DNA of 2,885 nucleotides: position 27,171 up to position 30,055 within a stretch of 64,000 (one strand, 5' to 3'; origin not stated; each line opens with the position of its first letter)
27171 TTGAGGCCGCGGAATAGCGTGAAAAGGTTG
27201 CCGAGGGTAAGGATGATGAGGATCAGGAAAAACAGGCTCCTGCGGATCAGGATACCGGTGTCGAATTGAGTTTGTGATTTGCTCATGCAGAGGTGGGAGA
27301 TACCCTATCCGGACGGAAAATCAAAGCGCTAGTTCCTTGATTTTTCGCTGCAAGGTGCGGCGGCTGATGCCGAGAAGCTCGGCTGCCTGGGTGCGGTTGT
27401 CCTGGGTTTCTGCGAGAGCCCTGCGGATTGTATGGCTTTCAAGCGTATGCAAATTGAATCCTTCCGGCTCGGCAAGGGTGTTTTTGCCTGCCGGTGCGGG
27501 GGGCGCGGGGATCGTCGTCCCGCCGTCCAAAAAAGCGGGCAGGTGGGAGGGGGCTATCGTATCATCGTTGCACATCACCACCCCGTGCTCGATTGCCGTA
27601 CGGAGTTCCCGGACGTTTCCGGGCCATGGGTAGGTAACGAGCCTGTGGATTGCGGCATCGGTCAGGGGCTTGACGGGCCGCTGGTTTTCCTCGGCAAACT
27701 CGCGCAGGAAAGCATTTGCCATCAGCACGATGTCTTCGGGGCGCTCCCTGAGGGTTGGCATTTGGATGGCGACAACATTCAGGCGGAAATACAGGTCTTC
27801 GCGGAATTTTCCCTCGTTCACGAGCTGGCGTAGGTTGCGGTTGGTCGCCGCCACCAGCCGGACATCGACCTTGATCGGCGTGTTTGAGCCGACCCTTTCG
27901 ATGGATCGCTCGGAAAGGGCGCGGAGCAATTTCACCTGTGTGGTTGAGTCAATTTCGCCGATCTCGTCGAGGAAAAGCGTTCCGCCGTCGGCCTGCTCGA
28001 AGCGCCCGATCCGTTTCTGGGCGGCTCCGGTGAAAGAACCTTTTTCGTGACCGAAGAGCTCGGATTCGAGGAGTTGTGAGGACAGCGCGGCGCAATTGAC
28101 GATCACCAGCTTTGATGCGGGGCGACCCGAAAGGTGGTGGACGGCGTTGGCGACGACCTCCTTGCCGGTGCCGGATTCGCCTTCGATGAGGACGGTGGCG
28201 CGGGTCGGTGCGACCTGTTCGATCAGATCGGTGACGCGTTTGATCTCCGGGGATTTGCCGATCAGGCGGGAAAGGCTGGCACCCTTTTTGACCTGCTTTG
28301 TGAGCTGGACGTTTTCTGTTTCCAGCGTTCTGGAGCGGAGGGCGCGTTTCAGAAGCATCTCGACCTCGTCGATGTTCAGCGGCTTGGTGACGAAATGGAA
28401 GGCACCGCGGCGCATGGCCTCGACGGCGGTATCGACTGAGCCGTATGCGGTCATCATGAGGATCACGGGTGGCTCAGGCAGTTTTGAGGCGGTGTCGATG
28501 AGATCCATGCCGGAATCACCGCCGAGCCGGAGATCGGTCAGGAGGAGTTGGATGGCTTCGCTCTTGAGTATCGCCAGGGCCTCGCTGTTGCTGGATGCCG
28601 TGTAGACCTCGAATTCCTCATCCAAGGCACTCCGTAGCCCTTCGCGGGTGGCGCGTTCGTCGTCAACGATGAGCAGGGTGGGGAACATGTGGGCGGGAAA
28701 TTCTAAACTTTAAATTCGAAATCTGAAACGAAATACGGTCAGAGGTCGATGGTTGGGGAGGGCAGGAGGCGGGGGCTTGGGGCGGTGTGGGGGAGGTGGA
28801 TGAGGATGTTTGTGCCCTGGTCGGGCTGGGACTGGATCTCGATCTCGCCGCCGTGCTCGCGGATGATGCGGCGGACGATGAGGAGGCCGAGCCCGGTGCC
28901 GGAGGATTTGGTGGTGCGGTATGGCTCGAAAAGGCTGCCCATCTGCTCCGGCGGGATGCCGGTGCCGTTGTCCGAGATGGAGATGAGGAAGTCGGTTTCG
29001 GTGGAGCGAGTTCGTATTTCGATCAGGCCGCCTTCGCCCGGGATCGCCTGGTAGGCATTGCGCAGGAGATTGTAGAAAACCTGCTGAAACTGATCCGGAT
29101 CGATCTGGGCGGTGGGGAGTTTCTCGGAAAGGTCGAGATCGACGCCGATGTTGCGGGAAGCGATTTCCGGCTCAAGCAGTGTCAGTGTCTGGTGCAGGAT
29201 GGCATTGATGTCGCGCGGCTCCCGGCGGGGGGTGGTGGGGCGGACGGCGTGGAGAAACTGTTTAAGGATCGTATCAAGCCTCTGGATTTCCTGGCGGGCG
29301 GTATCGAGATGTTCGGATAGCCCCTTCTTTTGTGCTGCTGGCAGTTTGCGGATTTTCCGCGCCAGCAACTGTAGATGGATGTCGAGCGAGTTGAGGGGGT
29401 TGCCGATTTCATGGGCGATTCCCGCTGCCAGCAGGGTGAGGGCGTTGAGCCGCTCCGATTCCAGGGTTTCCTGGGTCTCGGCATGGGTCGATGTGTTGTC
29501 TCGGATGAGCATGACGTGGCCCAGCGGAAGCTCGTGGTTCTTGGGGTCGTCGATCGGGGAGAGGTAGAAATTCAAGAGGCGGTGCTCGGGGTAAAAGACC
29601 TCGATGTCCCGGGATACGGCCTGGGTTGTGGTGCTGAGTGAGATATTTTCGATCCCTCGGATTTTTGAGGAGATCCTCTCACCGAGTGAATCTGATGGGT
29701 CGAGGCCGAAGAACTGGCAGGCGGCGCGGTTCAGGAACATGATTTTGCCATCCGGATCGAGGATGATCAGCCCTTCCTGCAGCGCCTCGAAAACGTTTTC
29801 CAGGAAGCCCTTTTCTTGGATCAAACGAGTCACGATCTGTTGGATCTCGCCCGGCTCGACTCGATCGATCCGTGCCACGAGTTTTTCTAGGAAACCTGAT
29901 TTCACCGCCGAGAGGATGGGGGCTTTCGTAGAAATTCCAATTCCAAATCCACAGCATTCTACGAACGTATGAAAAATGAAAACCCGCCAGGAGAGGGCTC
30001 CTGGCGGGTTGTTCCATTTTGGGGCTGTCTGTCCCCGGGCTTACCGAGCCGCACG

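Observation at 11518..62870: Dispersed heptad-periodic AT-rich elements are all co-oriented on one DNA strand and each abuts a start codon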

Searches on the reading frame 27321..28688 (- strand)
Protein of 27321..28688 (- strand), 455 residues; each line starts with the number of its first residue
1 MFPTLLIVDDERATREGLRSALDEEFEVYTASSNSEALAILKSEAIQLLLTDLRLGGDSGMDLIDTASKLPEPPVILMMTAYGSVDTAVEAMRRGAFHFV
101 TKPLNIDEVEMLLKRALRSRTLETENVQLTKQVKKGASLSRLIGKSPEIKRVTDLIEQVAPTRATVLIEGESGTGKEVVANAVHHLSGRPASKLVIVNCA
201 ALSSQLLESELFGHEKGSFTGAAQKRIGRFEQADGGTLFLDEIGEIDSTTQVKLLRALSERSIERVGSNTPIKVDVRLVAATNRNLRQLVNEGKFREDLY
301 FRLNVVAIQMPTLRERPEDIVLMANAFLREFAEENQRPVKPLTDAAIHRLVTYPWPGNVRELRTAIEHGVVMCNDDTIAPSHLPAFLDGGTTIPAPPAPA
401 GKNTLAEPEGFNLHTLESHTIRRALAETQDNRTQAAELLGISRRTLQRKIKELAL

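Call 44: search_protein_families(library=pfam, proteins=[window:27321-28688:-])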
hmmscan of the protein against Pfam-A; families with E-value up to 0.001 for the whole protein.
window:27321-28688:- (455 aa): 10 families
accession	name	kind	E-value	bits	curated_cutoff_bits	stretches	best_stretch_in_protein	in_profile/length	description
PF00158.32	Sigma54_activat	-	4.1e-71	238.5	20.2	1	142-309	1-168/168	Sigma-54 interaction domain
PF25601.1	AAA_lid_14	-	3.2e-24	85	27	1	314-389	1-76/87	AAA+ ATPase lid domain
PF14532.12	Sigma54_activ_2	-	2.1e-22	80.3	25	1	143-313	1-138/138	Sigma-54 interaction domain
PF00072.30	Response_reg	-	6.9e-22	78.2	30.2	1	6-110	2-107/111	Response regulator receiver domain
PF02954.25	HTH_8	-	2e-11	43.9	22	1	416-453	5-42/42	Bacterial regulatory protein, Fis family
PF07728.20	AAA_5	-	2.7e-09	37.6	22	1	166-286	2-125/139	AAA domain (dynein-related subfamily)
PF13191.12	AAA_16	-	1.3e-06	29.4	32.6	1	141-216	1-83/167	AAA ATPase domain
PF00004.35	AAA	-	0.00011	23.1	21.2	1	166-286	1-111/131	ATPase family associated with various cellular activities (AAA)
PF01078.27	Mg_chelatase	-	0.00011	22.2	20.3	0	165-283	24-157/207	Magnesium chelatase, subunit ChlI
PF00493.29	MCM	-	0.00099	18.7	23.3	0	126-299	25-188/224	MCM P-loop domain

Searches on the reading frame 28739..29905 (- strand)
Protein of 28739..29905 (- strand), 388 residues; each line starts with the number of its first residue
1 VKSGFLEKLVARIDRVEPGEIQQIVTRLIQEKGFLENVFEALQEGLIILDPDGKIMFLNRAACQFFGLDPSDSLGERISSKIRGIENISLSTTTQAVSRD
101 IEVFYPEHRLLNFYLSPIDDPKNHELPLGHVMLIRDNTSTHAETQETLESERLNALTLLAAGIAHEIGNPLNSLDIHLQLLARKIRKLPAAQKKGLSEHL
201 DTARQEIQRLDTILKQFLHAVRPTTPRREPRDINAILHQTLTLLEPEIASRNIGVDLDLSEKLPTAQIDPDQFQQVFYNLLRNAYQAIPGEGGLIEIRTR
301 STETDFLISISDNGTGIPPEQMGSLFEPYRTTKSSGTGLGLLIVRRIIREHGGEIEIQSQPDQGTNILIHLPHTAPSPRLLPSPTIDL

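Call 44: search_protein_families(library=pfam, proteins=[window:28739-29905:-])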
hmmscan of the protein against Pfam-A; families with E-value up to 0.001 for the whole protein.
window:28739-29905:- (388 aa): 8 families
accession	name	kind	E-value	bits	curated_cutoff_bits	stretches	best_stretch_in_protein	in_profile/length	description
PF02518.31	HATPase_c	-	2.9e-27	95.7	26.4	1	269-374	2-110/111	Histidine kinase-, DNA gyrase B-, and HSP90-like ATPase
PF00512.31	HisKA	-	6e-10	39.5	26.9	1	156-222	2-62/66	His Kinase A (phospho-acceptor) domain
PF13188.13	PAS_8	-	1.7e-09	37.7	21.8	1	34-85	2-50/65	PAS domain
PF00989.32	PAS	-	1.7e-08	34.9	22.6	1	34-82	2-50/113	PAS fold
PF08448.16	PAS_4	-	4e-07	30.7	23.1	1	39-141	1-109/110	PAS fold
PF14501.12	HATPase_c_5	-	9.2e-06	26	22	1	273-361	6-92/102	GHKL domain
PF13426.13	PAS_9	-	6.3e-05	23.6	27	1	44-82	2-40/103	PAS domain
PF13581.12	HATPase_c_2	-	0.00029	21.3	27.4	1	277-356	40-113/127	Histidine kinase-like ATPase domain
